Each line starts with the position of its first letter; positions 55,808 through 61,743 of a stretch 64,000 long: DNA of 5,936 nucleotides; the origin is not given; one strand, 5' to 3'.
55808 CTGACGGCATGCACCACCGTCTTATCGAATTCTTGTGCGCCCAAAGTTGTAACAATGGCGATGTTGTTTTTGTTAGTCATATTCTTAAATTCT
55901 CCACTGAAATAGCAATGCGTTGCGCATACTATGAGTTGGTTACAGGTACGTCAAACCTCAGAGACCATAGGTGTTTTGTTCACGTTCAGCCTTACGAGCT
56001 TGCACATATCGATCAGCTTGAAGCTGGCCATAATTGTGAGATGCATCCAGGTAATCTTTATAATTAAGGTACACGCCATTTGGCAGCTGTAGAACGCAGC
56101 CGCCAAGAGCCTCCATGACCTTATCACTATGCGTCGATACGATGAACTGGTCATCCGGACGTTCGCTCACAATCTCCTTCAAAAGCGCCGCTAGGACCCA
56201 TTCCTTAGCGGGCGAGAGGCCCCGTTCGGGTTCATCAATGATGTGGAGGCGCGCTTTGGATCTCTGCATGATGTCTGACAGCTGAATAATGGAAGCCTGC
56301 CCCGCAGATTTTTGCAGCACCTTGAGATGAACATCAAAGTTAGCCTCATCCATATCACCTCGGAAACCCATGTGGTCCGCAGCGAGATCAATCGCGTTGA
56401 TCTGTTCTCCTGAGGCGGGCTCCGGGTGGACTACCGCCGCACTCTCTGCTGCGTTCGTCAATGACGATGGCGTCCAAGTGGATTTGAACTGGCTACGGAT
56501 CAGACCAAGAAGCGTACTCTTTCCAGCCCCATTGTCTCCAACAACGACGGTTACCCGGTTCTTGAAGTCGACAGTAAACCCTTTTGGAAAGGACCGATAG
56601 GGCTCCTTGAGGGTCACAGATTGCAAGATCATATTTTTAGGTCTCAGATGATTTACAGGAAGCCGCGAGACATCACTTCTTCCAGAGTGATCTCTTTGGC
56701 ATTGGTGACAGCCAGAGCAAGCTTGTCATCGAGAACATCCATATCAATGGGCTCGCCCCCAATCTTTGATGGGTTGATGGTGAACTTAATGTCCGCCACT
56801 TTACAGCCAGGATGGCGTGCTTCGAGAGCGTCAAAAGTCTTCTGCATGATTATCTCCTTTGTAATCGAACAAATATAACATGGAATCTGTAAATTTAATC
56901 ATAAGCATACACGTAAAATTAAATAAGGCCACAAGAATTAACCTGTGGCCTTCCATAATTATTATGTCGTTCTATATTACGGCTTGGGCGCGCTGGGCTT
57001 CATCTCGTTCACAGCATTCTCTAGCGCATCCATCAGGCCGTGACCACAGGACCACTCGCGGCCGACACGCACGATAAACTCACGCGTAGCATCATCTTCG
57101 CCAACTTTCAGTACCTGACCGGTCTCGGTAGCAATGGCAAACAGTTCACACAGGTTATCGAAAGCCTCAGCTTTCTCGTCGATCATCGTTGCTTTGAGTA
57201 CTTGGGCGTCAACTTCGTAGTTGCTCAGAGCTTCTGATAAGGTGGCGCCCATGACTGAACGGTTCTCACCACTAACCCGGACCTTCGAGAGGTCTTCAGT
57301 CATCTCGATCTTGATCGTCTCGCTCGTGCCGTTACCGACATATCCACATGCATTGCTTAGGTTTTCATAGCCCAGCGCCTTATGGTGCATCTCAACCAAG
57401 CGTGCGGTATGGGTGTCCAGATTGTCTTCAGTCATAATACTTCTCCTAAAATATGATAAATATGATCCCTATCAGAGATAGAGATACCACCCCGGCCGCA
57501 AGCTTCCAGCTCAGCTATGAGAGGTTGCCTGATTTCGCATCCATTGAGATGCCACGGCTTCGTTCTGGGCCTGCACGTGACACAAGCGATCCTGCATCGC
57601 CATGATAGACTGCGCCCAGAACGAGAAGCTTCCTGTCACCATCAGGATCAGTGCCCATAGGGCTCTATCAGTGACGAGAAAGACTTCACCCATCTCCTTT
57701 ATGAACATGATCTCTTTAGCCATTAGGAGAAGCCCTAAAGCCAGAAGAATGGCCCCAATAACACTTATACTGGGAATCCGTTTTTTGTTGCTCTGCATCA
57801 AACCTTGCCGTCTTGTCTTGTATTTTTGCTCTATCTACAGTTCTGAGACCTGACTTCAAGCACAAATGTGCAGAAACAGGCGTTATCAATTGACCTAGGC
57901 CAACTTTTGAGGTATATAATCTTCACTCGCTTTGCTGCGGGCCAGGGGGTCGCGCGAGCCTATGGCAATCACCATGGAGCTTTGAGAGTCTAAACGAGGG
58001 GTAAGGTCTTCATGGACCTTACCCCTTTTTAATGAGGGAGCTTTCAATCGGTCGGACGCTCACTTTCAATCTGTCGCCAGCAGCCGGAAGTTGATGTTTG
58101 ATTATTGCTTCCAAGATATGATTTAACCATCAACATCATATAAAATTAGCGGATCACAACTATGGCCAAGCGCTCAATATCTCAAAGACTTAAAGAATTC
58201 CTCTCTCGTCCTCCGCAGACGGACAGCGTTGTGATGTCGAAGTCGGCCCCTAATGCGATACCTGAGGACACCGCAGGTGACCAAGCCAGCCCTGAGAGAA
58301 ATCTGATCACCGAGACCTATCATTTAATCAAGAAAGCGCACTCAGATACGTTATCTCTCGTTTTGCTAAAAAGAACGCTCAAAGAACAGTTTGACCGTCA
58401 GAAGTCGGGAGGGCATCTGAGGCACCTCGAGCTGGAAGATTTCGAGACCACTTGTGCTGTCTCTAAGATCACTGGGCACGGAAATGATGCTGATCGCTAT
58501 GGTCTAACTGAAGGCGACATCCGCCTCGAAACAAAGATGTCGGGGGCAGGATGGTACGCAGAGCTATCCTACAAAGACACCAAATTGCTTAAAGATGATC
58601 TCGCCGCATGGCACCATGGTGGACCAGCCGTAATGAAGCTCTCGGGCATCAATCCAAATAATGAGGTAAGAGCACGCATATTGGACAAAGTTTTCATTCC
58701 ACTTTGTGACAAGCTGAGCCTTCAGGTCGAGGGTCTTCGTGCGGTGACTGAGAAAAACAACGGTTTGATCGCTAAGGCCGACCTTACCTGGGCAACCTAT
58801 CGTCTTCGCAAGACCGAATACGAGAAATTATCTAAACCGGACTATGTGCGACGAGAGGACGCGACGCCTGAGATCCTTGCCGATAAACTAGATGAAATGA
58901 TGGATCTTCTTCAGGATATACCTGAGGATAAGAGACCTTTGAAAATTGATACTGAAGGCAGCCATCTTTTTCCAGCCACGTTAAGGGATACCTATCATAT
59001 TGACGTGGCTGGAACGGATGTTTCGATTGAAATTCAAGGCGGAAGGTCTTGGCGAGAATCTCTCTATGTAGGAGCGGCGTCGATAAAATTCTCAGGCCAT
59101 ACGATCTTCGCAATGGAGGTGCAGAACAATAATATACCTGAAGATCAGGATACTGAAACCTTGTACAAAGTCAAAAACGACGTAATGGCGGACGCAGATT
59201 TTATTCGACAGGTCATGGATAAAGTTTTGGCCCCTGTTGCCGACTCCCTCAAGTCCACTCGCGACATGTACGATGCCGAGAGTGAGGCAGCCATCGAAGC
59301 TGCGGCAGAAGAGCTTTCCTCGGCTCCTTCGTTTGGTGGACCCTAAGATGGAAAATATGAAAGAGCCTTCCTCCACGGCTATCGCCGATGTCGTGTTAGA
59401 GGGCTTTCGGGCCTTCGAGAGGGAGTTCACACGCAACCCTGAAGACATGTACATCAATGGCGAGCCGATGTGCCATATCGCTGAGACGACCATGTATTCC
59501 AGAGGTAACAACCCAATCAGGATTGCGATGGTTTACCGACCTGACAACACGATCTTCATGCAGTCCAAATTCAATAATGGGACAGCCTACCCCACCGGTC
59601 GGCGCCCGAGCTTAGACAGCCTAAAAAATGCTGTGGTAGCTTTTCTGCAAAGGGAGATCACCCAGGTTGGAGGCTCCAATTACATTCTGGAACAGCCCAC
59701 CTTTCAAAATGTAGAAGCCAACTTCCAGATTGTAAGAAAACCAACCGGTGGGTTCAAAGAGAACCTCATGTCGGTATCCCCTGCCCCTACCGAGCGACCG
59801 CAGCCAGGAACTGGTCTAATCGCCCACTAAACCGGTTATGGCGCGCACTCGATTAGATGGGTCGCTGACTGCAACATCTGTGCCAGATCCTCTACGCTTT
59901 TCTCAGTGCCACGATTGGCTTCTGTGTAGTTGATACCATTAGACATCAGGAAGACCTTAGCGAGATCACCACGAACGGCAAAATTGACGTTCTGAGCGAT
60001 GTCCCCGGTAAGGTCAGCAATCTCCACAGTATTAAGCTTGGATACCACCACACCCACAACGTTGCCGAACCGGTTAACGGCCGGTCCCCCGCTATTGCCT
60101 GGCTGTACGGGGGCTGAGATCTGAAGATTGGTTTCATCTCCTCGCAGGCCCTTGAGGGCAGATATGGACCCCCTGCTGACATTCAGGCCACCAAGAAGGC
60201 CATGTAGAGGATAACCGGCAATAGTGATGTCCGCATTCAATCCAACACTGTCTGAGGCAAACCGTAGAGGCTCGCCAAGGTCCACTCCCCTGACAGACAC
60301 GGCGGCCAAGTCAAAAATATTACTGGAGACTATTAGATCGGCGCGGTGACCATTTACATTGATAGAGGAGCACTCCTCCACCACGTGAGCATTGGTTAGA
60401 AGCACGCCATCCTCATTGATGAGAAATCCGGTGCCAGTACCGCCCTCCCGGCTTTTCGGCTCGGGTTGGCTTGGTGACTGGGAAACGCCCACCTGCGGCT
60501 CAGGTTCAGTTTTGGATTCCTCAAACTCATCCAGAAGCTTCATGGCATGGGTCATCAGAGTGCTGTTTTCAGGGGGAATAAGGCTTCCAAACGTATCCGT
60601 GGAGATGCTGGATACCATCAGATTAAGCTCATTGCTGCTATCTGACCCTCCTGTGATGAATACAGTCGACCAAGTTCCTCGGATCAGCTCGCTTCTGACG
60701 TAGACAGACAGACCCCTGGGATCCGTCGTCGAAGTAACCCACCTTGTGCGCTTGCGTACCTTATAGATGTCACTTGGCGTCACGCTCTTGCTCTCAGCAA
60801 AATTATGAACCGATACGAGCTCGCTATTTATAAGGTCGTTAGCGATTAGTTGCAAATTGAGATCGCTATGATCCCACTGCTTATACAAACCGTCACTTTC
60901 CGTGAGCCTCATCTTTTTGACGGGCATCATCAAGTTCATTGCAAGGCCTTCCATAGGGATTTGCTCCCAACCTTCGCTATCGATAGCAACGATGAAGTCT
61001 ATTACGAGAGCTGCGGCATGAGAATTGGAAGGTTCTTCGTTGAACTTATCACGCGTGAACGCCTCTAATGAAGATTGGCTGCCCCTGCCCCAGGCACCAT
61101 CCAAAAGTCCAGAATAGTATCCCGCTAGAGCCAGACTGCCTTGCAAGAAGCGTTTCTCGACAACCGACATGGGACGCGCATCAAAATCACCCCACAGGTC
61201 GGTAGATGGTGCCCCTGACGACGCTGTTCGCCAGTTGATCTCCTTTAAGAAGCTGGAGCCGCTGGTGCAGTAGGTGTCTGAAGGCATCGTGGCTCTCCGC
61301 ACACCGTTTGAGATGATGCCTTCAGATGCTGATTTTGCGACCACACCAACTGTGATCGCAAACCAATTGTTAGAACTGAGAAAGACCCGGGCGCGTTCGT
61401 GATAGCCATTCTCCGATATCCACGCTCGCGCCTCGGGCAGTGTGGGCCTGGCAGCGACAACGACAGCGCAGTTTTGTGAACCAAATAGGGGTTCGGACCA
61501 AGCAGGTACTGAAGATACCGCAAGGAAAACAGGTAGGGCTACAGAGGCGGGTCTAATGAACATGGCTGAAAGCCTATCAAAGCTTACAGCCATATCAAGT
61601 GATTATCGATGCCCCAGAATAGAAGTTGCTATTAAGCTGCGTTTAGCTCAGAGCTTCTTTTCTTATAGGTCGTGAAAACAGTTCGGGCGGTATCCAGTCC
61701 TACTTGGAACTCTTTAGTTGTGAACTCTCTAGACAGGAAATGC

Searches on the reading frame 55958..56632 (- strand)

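Call 30: search_protein_families(library=pfam, proteins=[window:55958-56632:-], max_evalue=0.001)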
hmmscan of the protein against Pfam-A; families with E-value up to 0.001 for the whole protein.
window:55958-56632:- (224 aa): 7 families
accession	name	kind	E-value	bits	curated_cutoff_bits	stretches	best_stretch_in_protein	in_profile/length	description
PF13175.12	AAA_15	-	1.3e-15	58.3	32.1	2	1-50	1-48/374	AAA ATPase domain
PF13304.12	AAA_21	-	2e-12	48.3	27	2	109-173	239-303/304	AAA domain, putative AbiEii toxin, Type IV TA system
PF02463.25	SMC_N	-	2.8e-09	37.2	40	1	11-46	9-45/220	RecF/RecN/SMC N terminal domain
PF13476.12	AAA_23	-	1.3e-07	32.9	27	1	12-45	7-39/201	AAA domain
PF00005.33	ABC_tran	-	3.8e-06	28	25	1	25-50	11-36/137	ABC transporter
PF13555.12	AAA_29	-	0.00017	21.7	27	1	19-42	15-39/61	P-loop containing region of AAA domain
PF13401.12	AAA_22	-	0.00061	20.6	27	0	24-148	4-98/130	AAA domain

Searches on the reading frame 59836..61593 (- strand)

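Call 30: search_protein_families(library=pfam, proteins=[window:59836-61593:-], max_evalue=0.001)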
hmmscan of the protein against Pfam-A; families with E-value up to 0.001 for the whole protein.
window:59836-61593:- (585 aa): 2 families
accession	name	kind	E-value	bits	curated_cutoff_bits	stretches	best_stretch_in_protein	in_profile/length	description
PF13365.12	Trypsin_2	-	3.3e-20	73.7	27.6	1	387-515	1-144/144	Trypsin-like peptidase domain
PF00089.32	Trypsin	-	9.5e-08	32.6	20.6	1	385-519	25-198/220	Trypsin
